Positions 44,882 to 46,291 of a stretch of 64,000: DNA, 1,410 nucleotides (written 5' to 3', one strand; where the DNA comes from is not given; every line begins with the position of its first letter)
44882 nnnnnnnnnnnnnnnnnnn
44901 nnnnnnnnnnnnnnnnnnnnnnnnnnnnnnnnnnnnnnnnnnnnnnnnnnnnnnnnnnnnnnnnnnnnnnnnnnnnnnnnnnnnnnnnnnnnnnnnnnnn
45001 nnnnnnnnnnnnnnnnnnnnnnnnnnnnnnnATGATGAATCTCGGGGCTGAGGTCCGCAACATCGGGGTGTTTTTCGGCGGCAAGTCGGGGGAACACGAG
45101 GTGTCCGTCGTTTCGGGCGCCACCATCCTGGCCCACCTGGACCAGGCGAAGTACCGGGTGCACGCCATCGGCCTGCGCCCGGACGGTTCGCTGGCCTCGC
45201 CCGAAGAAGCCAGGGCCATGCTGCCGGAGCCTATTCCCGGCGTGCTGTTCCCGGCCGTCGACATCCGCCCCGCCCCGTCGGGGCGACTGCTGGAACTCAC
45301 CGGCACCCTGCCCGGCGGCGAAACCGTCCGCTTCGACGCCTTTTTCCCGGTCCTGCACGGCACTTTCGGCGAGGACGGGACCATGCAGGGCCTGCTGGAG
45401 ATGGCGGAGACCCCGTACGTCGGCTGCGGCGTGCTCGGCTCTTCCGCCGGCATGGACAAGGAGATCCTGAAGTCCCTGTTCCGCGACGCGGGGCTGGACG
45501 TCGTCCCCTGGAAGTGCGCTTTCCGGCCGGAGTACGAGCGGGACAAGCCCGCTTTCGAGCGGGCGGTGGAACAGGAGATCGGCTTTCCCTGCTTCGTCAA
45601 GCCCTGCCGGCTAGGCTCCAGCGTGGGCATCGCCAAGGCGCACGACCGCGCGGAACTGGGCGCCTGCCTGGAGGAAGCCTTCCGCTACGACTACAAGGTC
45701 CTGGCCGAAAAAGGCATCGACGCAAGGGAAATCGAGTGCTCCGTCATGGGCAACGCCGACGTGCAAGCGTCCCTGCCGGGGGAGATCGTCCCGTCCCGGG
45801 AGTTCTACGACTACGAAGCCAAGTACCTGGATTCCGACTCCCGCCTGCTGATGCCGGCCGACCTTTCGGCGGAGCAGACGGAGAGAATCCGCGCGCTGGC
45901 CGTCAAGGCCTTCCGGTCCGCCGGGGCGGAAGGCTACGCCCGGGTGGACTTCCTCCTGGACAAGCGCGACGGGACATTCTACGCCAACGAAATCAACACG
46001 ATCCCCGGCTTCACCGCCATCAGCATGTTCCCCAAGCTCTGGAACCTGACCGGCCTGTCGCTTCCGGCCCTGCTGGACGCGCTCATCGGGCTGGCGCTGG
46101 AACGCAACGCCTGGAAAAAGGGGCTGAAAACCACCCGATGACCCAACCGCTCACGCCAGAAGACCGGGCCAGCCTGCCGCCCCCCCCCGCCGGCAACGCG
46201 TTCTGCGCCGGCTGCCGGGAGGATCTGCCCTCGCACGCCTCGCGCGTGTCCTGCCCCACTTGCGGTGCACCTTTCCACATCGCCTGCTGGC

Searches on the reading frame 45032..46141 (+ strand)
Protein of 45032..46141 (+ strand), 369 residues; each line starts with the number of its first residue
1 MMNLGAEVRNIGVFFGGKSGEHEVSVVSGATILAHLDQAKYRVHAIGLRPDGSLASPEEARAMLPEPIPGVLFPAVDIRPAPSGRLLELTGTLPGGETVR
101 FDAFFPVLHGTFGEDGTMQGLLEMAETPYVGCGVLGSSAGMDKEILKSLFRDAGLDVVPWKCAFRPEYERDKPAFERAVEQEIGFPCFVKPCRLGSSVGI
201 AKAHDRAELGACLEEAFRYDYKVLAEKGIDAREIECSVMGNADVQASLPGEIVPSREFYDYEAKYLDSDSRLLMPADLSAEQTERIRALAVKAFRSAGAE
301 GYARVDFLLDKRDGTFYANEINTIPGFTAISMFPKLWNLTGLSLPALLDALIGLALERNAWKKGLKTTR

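Call 18: search_protein_families(library=pfam, proteins=[window:45032-46141:+], max_evalue=0.01)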
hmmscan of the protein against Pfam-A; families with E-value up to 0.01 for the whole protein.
window:45032-46141:+ (369 aa): 4 families
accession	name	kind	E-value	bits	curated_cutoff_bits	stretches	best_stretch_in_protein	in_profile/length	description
PF07478.18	Dala_Dala_lig_C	-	2.6e-69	233.2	24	1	149-352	1-203/204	D-ala D-ala ligase C-terminus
PF01820.27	Dala_Dala_lig_N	-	4.4e-29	101.9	34.6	1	10-132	1-121/121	D-ala D-ala ligase N-terminus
PF02786.22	CPSase_L_D2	-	7.5e-09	35.8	19.8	1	177-323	31-178/211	Carbamoyl-phosphate synthase L chain, ATP binding domain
PF02222.28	ATP-grasp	-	8.4e-05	22.7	27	1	177-321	23-159/179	ATP-grasp domain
